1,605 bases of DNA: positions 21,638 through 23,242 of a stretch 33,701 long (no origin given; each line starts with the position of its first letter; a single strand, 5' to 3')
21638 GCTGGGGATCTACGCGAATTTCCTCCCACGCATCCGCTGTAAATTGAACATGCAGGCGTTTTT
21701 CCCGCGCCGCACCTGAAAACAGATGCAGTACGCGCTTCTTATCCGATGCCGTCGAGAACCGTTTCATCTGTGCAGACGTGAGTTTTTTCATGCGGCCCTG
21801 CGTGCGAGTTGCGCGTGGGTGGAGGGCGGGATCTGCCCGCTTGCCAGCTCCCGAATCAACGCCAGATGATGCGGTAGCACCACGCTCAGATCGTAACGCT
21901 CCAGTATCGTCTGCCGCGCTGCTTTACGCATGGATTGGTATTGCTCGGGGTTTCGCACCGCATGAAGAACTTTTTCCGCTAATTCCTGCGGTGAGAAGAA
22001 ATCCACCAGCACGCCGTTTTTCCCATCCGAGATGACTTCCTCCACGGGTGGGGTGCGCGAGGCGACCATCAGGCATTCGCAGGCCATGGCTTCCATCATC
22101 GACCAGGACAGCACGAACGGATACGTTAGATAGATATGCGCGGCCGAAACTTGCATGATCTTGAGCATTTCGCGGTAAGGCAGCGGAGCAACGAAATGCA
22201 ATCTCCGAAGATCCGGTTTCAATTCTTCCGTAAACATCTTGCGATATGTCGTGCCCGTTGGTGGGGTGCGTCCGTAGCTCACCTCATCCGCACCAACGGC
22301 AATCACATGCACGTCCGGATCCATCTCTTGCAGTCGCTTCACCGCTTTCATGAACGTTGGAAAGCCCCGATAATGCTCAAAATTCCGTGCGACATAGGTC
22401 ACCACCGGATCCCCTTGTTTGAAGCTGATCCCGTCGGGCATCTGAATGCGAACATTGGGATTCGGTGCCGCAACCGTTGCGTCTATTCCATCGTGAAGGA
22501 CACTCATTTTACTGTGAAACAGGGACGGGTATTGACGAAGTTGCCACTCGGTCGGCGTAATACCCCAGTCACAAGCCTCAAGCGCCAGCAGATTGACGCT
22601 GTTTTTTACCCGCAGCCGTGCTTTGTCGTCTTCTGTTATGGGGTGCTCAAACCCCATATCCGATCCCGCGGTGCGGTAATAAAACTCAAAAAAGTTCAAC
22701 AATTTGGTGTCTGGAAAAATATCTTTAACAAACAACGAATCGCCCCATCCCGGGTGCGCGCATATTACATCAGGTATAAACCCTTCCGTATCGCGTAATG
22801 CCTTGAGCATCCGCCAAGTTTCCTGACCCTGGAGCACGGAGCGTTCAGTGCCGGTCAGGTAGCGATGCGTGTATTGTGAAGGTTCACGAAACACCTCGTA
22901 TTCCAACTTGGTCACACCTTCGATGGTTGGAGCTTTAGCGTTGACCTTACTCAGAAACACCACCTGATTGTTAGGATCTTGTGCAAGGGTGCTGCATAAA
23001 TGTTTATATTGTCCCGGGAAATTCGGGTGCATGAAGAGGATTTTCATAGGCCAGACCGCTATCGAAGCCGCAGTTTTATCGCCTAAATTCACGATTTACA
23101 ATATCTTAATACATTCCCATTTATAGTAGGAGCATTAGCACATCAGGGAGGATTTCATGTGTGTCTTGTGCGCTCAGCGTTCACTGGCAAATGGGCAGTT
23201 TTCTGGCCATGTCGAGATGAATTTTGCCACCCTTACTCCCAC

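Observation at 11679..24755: Compact RsaA-like surface-layer island: glycan ABC exporter, methyltransferases, GT4, RTX surface protein, dedicated T1SS and serralysin-type protease in one 13-kb block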

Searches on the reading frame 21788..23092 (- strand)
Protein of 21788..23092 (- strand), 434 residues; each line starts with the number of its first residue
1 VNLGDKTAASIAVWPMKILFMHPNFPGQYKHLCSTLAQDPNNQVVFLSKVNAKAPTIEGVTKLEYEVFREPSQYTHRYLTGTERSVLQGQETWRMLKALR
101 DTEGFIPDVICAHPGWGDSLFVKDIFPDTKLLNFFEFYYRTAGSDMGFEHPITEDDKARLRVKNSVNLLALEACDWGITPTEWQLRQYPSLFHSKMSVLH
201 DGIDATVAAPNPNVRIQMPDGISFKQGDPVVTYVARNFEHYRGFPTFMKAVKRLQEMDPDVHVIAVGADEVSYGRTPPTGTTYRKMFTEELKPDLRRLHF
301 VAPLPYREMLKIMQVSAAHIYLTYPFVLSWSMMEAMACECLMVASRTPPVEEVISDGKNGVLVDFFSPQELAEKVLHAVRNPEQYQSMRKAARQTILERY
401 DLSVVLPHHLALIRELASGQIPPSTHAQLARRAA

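Call 3: search_protein_families(library=pfam, proteins=[window:21788-23092:-], max_evalue=0.01)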
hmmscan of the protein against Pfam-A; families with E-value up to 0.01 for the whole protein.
window:21788-23092:- (434 aa): 4 families
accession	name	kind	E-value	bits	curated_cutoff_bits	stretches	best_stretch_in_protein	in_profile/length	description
PF12000.14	Glyco_trans_4_3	-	2.7e-58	196.8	25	1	41-206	2-166/168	Glycosyl transferase family 4 group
PF00534.26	Glycos_transf_1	-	6.3e-20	71.9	26.4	1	224-394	11-171/172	Glycosyl transferases group 1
PF13692.12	Glyco_trans_1_4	-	2e-14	54.5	27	1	229-380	2-141/142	Glycosyl transferases group 1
PF13524.12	Glyco_trans_1_2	-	1.5e-11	44.9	25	1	286-402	27-135/144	Glycosyl transferase-like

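Call 9: search_protein_families(library=ncbifam, proteins=[window:21788-23092:-], max_evalue=0.01)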
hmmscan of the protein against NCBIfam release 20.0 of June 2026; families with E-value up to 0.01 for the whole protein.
window:21788-23092:- (434 aa): 18 families
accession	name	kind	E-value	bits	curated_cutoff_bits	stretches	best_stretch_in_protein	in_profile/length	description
NF041876.1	EPS_EpsE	equivalog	4.6e-20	72.2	400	1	225-402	210-382/389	exopolysaccharide biosynthesis GT4 family glycosyltransferase EpsE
TIGR02149.1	glgA_Coryne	subfamily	8.1e-15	54.8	302.4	1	185-409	160-383/391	glycogen synthase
TIGR04063.1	stp3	hypoth_equivalog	1.9e-12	46.8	442.05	1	193-399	179-378/397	TIGR04063 family PEP-CTERM/XrtA system glycosyltransferase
TIGR03449.1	mycothiol_MshA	equivalog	2.4e-11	43.2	462.5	1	193-393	187-381/406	D-inositol-3-phosphate glycosyltransferase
TIGR03999.1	thiol_BshA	equivalog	4e-11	42.5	273.7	1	331-416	288-373/375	N-acetyl-alpha-D-glucosaminyl L-malate synthase BshA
TIGR04157.1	glyco_rSAM_CFB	subfamily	1.3e-07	30.9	400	1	185-405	184-398/406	TIGR04157 family glycosyltransferase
TIGR04047.1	MSMEG_0565_glyc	hypoth_equivalog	3.6e-07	29.6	259.85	1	242-411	206-369/373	MSMEG_0565 family glycosyltransferase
TIGR03088.1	stp2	hypoth_equivalog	2.4e-06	26.8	409.05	1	329-412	286-369/374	TIGR03088 family PEP-CTERM/XrtA system glycosyltransferase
TIGR02472.1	sucr_P_syn_N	equivalog_domain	1.2e-05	24.4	576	1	322-405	349-430/439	sucrose-phosphate synthase, putative, glycosyltransferase domain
NF053787.1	GlcN_PG_synth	equivalog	1.8e-05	23.8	480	1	332-412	278-355/361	N-acetylglucosaminyl phosphatidylglycerol synthase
NF038298.1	EPS_HpsO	equivalog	1.8e-05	23.7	575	0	331-414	304-385/388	hormogonium polysaccharide biosynthesis glycosyltransferase HpsO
TIGR02470.1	sucr_synth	equivalog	0.00014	20.2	810.4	1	330-404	658-736/784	sucrose synthase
TIGR03087.1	stp1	hypoth_equivalog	0.00025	20.3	316.65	1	332-404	315-385/397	TIGR03087 family PEP-CTERM/XrtA system glycosyltransferase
NF012028.0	PRK15484.1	subfamily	0.00037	19.7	618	1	180-405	146-367/380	lipopolysaccharide N-acetylglucosaminyltransferase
NF041139.1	TreT_Thcocales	equivalog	0.0011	17.8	775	1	228-414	229-410/412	trehalose synthase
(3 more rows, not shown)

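Call 39: find_related_loci(query=A3, collection=metagenome_contigs, flank=10000)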
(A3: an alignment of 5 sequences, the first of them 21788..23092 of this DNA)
Query A3 (434 aa) in metagenome_contigs; peptide patterns used: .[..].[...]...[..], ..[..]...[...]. (x = any residue, [..] = any of these).
600 stretches matched a pattern (row limit reached: there are more); 551 encode a relative of the query (tblastn E <= 1e-3); the best 80 are kept; 80 distinct loci.
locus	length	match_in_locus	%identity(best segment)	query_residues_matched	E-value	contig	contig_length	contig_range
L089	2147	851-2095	54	16-431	1e-167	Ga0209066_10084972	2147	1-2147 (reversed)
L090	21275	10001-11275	50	6-429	2e-146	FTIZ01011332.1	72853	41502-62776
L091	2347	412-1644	50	12-423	5e-151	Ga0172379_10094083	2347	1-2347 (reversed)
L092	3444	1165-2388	49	16-423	3e-144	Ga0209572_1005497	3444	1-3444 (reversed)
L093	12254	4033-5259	48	15-423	6e-137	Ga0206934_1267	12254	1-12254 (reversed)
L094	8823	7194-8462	47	10-433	8e-136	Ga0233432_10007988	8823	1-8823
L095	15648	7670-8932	49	16-432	1e-135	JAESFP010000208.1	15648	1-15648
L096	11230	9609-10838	49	16-422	1e-133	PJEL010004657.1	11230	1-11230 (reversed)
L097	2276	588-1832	48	15-421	1e-137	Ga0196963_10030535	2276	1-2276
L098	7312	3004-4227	46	15-422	7e-129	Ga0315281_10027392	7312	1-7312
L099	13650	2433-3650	48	16-418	2e-128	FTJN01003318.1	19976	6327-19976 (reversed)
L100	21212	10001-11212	48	16-420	3e-128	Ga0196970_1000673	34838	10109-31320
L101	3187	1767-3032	48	16-428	2e-132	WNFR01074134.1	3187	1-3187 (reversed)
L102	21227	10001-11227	49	16-419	2e-126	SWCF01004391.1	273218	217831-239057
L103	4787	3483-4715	45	16-425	4e-127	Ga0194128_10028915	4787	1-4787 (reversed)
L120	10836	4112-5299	47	16-405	2e-120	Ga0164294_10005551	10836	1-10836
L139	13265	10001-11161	45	15-402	3e-116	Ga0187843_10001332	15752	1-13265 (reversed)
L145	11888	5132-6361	45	15-415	2e-114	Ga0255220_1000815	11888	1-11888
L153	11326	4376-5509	46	16-393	8e-114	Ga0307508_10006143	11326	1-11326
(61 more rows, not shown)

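Call 48: search_solved_structures(query=A3, max_evalue=0.01)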
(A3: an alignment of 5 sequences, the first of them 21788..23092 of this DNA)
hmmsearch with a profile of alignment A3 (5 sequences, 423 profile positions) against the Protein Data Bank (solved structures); distinct sequences matched with E-value up to 0.01: 26.
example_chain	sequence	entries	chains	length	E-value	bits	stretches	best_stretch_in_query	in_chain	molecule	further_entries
3c4q_A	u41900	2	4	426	2e-11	46.7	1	180-376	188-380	Predicted glycosyltransferases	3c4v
3c48_A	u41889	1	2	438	2.4e-11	46.4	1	180-375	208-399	Predicted glycosyltransferases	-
6tvp_A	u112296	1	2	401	2e-09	40.1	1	172-402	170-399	Alpha-maltose-1-phosphate synthase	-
2jjm_A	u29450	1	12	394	1.8e-08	37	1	281-401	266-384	GLYCOSYL TRANSFERASE, GROUP 1 FAMILY PROTEIN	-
3mbo_A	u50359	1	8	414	1.9e-08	36.9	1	281-401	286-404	Glycosyltransferase, group 1 family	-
8dvz_A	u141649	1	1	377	1.6e-06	30.6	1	315-398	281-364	N, N'-diacetylbacillosaminyl-diphospho-undecaprenol alpha-1,3-N-acetylgalactosaminyltransf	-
8dqd_A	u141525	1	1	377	1.8e-06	30.4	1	316-398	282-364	N, N'-diacetylbacillosaminyl-diphospho-undecaprenol alpha-1,3-N-acetylgalactosaminyltransf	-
8dvw_A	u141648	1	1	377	4e-06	29.3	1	317-398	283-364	N, N'-diacetylbacillosaminyl-diphospho-undecaprenol alpha-1,3-N-acetylgalactosaminyltransf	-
5i45_A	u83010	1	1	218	5.6e-06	28.8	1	257-389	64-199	Glycosyl transferases group 1 family protein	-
6kih_A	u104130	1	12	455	5.8e-06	28.7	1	140-391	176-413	Tll1590 protein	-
7qnt_AAA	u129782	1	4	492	1.9e-05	27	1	317-398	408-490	TarM(Se)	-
7qd7_AAA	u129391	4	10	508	2.1e-05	26.9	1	317-398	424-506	TarM(Se)_G117R | TarM(Se)_G117R-4RboP | TarM(Se)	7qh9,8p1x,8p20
2r60_A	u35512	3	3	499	2.9e-05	26.4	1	318-406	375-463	Glycosyl transferase, group 1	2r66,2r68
4xso_B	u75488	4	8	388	3.8e-05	26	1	269-391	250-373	Alr3699 protein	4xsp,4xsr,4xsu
5d00_A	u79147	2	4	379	4.8e-05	25.7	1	315-404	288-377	N-acetyl-alpha-D-glucosaminyl L-malate synthase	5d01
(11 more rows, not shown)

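Call 49: find_homologous_proteins(query=window:21788-23092:-, max_evalue=1e-20)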
Query window:21788-23092:- (434 aa): 7973 proteins with E <= 1e-20 among 8000 candidates; the best 120 are listed.
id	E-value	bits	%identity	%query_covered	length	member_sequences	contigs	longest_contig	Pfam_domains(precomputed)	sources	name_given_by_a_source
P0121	7.0e-288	973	100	97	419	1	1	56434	PF00534.27,PF13524.13,PF12000.15,PF13692.13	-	-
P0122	2.1e-205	701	70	96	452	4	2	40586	PF00534.27,PF13524.13,PF12000.15,PF13692.13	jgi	jgi:glycosyltransferase involved in cell wall biosynthesis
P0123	4.8e-194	664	66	95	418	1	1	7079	PF00534.27,PF13524.13,PF12000.15,PF13692.13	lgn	-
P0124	7.5e-190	650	66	95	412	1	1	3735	PF00534.27,PF13524.13,PF12000.15,PF13692.13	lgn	-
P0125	1.7e-188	645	65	96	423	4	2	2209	PF00534.27,PF13524.13,PF12000.15,PF13692.13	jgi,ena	jgi:glycosyltransferase involved in cell wall biosynthesis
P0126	3.8e-187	641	64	94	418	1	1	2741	PF00534.27,PF13524.13,PF12000.15,PF13692.13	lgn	-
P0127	6.8e-170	584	60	96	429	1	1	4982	PF00534.27,PF13524.13,PF12000.15,PF13692.13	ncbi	-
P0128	1.8e-168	579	60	94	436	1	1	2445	PF00534.27,PF12000.15,PF13692.13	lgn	-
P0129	1.7e-167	576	59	94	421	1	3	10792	PF00534.27,PF13524.13,PF12000.15,PF13692.13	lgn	-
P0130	2.4e-167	576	58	95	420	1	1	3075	PF00534.27,PF13524.13,PF12000.15,PF13692.13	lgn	-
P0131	8.0e-167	574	59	94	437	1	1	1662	PF00534.27,PF13524.13,PF12000.15,PF13692.13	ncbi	-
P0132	3.2e-165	569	58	95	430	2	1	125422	PF00534.27,PF12000.15,PF13692.13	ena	-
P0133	5.1e-165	568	57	95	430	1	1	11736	PF00534.27,PF13524.13,PF12000.15,PF13692.13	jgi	jgi:glycosyltransferase involved in cell wall biosynthesis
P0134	6.1e-165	568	59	97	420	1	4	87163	PF00534.27,PF13524.13,PF12000.15,PF13692.13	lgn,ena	-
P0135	7.3e-165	567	56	95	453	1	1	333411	PF00534.27,PF13524.13,PF12000.15,PF13692.13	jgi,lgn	jgi:glycosyltransferase involved in cell wall biosynthesis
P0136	2.9e-163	562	58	95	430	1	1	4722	PF00534.27,PF12000.15,PF13692.13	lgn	-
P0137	3.1e-163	562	57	95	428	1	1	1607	PF00534.27,PF13524.13,PF12000.15,PF13692.13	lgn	-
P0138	3.3e-163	562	56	96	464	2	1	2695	PF00534.27,PF13524.13,PF12000.15,PF13692.13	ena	-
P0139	2.9e-162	559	56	97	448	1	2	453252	PF00534.27,PF13524.13,PF12000.15,PF13692.13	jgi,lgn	jgi:glycosyltransferase involved in cell wall biosynthesis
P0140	3.7e-162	559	56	96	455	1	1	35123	PF00534.27,PF12000.15,PF13692.13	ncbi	-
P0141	4.4e-162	558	57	95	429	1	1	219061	PF00534.27,PF13524.13,PF12000.15,PF13692.13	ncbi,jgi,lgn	-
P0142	4.8e-162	558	56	95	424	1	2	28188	PF00534.27,PF13524.13,PF12000.15,PF13692.13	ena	-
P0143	8.5e-162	557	56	96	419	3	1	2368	PF00534.27,PF13524.13,PF12000.15,PF13692.13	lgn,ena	-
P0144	1.2e-161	557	57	95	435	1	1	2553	PF00534.27,PF13524.13,PF12000.15,PF13692.13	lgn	-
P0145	2.9e-161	556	57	95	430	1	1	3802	PF00534.27,PF13524.13,PF12000.15,PF13692.13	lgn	-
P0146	3.5e-161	555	55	99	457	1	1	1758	PF00534.27,PF13524.13,PF12000.15,PF13692.13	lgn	-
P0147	4.1e-160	552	57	96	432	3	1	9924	PF00534.27,PF13524.13,PF12000.15,PF13692.13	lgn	-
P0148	5.6e-160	551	58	96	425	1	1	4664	PF00534.27,PF13524.13,PF12000.15,PF13692.13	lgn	-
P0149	5.8e-160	551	56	95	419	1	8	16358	PF00534.27,PF13524.13,PF12000.15,PF13692.13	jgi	jgi:glycosyltransferase involved in cell wall biosynthesis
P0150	1.7e-159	550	56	95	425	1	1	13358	PF00534.27,PF13524.13,PF12000.15,PF13692.13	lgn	-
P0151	4.2e-159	548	57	95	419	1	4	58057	PF00534.27,PF13524.13,PF12000.15,PF13692.13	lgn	-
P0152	7.5e-159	548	54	96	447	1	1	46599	PF00534.27,PF13524.13,PF12000.15,PF13692.13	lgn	-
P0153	7.6e-159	548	57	95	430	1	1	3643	PF00534.27,PF12000.15,PF13692.13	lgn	-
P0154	8.2e-159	547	56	95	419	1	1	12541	PF00534.27,PF13524.13,PF12000.15,PF13692.13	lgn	-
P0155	1.1e-158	547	57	95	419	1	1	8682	PF00534.27,PF13524.13,PF12000.15,PF13692.13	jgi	jgi:glycosyltransferase involved in cell wall biosynthesis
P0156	1.2e-158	547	55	95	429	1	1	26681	PF00534.27,PF13524.13,PF12000.15,PF13692.13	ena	-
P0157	1.8e-158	546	56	95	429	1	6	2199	PF00534.27,PF13524.13,PF12000.15,PF13692.13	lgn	-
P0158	2.0e-158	546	57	95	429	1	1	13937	PF00534.27,PF13524.13,PF12000.15,PF13692.13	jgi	jgi:glycosyltransferase involved in cell wall biosynthesis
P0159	9.1e-158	544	56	97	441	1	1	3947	PF00534.27,PF13524.13,PF12000.15,PF13692.13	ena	-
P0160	9.6e-158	544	56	96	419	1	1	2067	PF00534.27,PF13524.13,PF12000.15,PF13692.13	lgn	-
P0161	1.4e-157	543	55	96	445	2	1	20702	PF00534.27,PF13524.13,PF12000.15,PF13692.13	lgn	-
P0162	2.1e-157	543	57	95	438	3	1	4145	PF00534.27,PF13524.13,PF12000.15,PF13692.13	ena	-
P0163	2.2e-157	543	54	95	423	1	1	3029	PF00534.27,PF13524.13,PF12000.15,PF13692.13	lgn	-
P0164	2.4e-157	543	56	94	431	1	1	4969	PF00534.27,PF13524.13,PF12000.15,PF13692.13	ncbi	-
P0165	3.4e-157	542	56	95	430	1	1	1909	PF00534.27,PF12000.15,PF13692.13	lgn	-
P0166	3.7e-157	542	55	95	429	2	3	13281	PF00534.27,PF13524.13,PF12000.15,PF13692.13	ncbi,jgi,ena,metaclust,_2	metaclust:\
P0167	5.8e-157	541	56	95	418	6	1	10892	PF00534.27,PF13524.13,PF12000.15,PF13692.13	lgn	-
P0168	7.3e-157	541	55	95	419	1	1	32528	PF00534.27,PF13524.13,PF12000.15,PF13692.13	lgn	-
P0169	2.0e-156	540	57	96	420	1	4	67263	PF00534.27,PF13524.13,PF12000.15,PF13692.13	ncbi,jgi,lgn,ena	-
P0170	2.1e-156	540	55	95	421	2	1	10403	PF00534.27,PF13524.13,PF12000.15,PF13692.13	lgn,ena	-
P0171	2.7e-156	539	55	96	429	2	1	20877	PF00534.27,PF13524.13,PF12000.15,PF13692.13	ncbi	-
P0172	3.9e-156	539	55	95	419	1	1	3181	PF00534.27,PF13524.13,PF12000.15,PF13692.13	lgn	-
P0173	4.8e-156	538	55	95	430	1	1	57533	PF00534.27,PF13524.13,PF12000.15,PF13692.13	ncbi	-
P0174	5.3e-156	538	55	95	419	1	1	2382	PF00534.27,PF13524.13,PF12000.15,PF13692.13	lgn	-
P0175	7.7e-156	538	55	95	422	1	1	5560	PF00534.27,PF13524.13,PF12000.15,PF13692.13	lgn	-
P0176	1.0e-155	537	56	95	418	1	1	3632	PF00534.27,PF13524.13,PF12000.15,PF13692.13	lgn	-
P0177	1.1e-155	537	55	95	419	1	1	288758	PF00534.27,PF13524.13,PF12000.15,PF13692.13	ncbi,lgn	-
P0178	1.7e-155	537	55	95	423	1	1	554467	PF00534.27,PF13524.13,PF12000.15,PF13692.13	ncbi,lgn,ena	-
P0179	1.8e-155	537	56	96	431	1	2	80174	PF00534.27,PF13524.13,PF12000.15,PF13692.13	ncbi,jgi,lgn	jgi:glycosyltransferase involved in cell wall biosynthesis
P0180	2.7e-155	536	55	95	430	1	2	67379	PF00534.27,PF13524.13,PF12000.15,PF13692.13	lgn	-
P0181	3.0e-155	536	56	97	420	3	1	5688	PF00534.27,PF13524.13,PF12000.15,PF13692.13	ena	-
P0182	5.9e-155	535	54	95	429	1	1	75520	PF00534.27,PF13524.13,PF12000.15,PF13692.13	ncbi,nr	ncbi:MAG: glycosyltransferase family 4 protein [Rickettsiales bacterium]|nr:glycosyltransferase fami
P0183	6.3e-155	535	55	95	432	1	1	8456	PF00534.27,PF13524.13,PF12000.15,PF13692.13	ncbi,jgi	jgi:glycosyltransferase involved in cell wall biosynthesis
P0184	2.2e-154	533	56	96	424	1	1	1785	PF00534.27,PF13524.13,PF12000.15,PF13692.13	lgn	-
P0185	2.6e-154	533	54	95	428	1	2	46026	PF00534.27,PF13524.13,PF12000.15,PF13692.13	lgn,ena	-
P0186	4.7e-154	532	55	96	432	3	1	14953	PF00534.27,PF13524.13,PF12000.15,PF13692.13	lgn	-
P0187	8.4e-154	531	55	95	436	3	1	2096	PF00534.27,PF13524.13,PF12000.15,PF13692.13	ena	-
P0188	1.1e-153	531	56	94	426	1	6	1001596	PF00534.27,PF13524.13,PF12000.15,PF13692.13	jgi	jgi:glycosyltransferase involved in cell wall biosynthesis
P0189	1.5e-153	530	55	95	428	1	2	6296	PF00534.27,PF13524.13,PF12000.15,PF13692.13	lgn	-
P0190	2.9e-153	529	57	93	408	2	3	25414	PF00534.27,PF13524.13,PF12000.15,PF13692.13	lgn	-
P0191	2.9e-153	529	54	95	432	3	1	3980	PF00534.27,PF13524.13,PF12000.15,PF13692.13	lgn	-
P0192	3.4e-153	529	56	96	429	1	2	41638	PF00534.27,PF13524.13,PF12000.15,PF13692.13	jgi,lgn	jgi:glycosyltransferase involved in cell wall biosynthesis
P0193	5.9e-153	528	54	94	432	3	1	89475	PF00534.27,PF13524.13,PF12000.15,PF13692.13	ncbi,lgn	-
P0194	1.0e-152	527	56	95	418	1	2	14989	PF00534.27,PF13524.13,PF12000.15,PF13692.13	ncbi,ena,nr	ncbi:MAG: glycosyltransferase family 4 protein [Alphaproteobacteria bacterium]|nr:glycosyltransferas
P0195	1.4e-152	527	56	94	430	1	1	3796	PF00534.27,PF13524.13,PF12000.15,PF13692.13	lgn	-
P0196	1.5e-152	527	55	97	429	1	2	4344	PF00534.27,PF13524.13,PF12000.15,PF13692.13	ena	-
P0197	1.7e-152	527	55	95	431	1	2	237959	PF00534.27,PF13524.13,PF12000.15,PF13692.13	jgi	jgi:glycosyltransferase involved in cell wall biosynthesis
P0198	1.7e-152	527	56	97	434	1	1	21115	PF00534.27,PF13524.13,PF12000.15,PF13692.13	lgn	-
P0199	1.8e-152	527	54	97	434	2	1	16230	PF00534.27,PF13524.13,PF12000.15,PF13692.13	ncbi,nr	ncbi:MAG: glycosyltransferase family 4 protein [Rickettsiales bacterium]|nr:glycosyltransferase fami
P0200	2.2e-152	526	52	96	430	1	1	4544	PF00534.27,PF13524.13,PF12000.15,PF13692.13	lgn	-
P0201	4.9e-152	525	53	95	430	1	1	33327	PF00534.27,PF13524.13,PF12000.15,PF13692.13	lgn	-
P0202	5.6e-152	525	54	96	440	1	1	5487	PF00534.27,PF13524.13,PF12000.15,PF13692.13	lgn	-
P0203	8.8e-152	524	55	95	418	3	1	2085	PF00534.27,PF13524.13,PF12000.15,PF13692.13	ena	-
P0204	9.1e-152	524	55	95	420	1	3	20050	PF00534.27,PF13524.13,PF12000.15,PF13692.13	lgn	-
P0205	9.8e-152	524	56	96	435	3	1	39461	PF00534.27,PF13524.13,PF12000.15,PF13692.13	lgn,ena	-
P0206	1.1e-151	524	55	94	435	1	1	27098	PF00534.27,PF13524.13,PF12000.15,PF13692.13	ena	-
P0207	1.4e-151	524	55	95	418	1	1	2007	PF00534.27,PF13524.13,PF12000.15,PF13692.13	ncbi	ncbi:MAG: glycosyltransferase family 4 protein, partial [Rickettsiales bacterium]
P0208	1.7e-151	523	55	95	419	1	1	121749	PF00534.27,PF13524.13,PF12000.15,PF13692.13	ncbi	-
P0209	2.1e-151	523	55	95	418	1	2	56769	PF00534.27,PF13524.13,PF12000.15,PF13692.13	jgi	jgi:glycosyltransferase involved in cell wall biosynthesis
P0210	3.2e-151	523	55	96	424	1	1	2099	PF00534.27,PF13524.13,PF12000.15,PF13692.13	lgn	-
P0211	3.6e-151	522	54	95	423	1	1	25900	PF00534.27,PF12000.15,PF13692.13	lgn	-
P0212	3.7e-151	522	54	93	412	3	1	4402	PF00534.27,PF13524.13,PF12000.15,PF13692.13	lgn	-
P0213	4.8e-151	522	54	95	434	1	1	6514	PF00534.27,PF13524.13,PF12000.15,PF13692.13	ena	-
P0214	5.7e-151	522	54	97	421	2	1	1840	PF00534.27,PF13524.13,PF12000.15,PF13692.13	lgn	-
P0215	6.8e-151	521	54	96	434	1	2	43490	PF00534.27,PF13524.13,PF12000.15,PF13692.13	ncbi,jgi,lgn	jgi:glycosyltransferase involved in cell wall biosynthesis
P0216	1.2e-150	521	54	96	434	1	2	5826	PF00534.27,PF13524.13,PF12000.15,PF13692.13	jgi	-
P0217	2.7e-150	519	55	96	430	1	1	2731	PF00534.27,PF13524.13,PF12000.15,PF13692.13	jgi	jgi:glycosyltransferase involved in cell wall biosynthesis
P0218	2.8e-150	519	55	97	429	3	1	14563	PF00534.27,PF13524.13,PF12000.15,PF13692.13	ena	-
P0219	3.6e-150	519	57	93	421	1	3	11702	PF00534.27,PF13524.13,PF12000.15,PF13692.13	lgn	-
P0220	5.1e-150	519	55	94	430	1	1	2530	PF00534.27,PF13524.13,PF12000.15,PF13692.13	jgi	jgi:glycosyltransferase involved in cell wall biosynthesis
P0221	7.9e-150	518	56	97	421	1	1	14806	PF00534.27,PF13524.13,PF12000.15,PF13692.13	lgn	-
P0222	8.7e-150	518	55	97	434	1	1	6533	PF00534.27,PF13524.13,PF12000.15,PF13692.13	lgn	-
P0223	9.8e-150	518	54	95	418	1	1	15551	PF00534.27,PF13524.13,PF12000.15,PF13692.13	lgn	-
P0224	9.9e-150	518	55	94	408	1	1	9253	PF00534.27,PF13524.13,PF12000.15,PF13692.13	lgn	-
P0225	1.1e-149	517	54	97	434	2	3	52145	PF00534.27,PF13524.13,PF12000.15,PF13692.13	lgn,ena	-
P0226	1.1e-149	517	56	93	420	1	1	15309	PF00534.27,PF13524.13,PF12000.15,PF13692.13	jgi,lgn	-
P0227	1.1e-149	517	53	95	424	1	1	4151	PF00534.27,PF12000.15,PF13692.13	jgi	jgi:glycosyltransferase involved in cell wall biosynthesis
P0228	1.9e-149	517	51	96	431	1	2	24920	PF00534.27,PF13524.13,PF12000.15,PF13692.13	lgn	-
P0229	4.5e-149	515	55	94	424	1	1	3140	PF00534.27,PF13524.13,PF12000.15,PF13692.13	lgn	-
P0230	4.7e-149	515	53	96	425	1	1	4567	PF00534.27,PF13524.13,PF12000.15,PF13692.13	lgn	-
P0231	5.1e-149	515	52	95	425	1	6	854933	PF00534.27,PF13524.13,PF12000.15,PF13692.13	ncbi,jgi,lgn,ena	-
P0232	5.1e-149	515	54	95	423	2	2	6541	PF00534.27,PF13524.13,PF12000.15,PF13692.13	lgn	-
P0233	6.2e-149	515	53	96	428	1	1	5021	PF00534.27,PF13524.13,PF12000.15,PF13692.13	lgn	-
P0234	6.4e-149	515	53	96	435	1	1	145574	PF00534.27,PF13524.13,PF12000.15,PF13692.13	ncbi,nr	ncbi:MAG: glycosyltransferase family 4 protein [Alphaproteobacteria bacterium]|nr:glycosyltransferas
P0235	7.2e-149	515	55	97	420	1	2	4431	PF00534.27,PF13524.13,PF12000.15,PF13692.13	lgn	-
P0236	9.4e-149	514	54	96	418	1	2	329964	PF00534.27,PF13524.13,PF12000.15,PF13692.13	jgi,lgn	jgi:glycosyltransferase involved in cell wall biosynthesis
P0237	1.2e-148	514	55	94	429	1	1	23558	PF00534.27,PF13524.13,PF12000.15,PF13692.13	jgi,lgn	-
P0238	1.2e-148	514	54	95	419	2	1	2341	PF00534.27,PF13524.13,PF12000.15,PF13692.13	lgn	-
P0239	1.5e-148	514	55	97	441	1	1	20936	PF00534.27,PF13524.13,PF12000.15,PF13692.13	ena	-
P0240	1.6e-148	514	55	93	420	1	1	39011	PF00534.27,PF13524.13,PF12000.15,PF13692.13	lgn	-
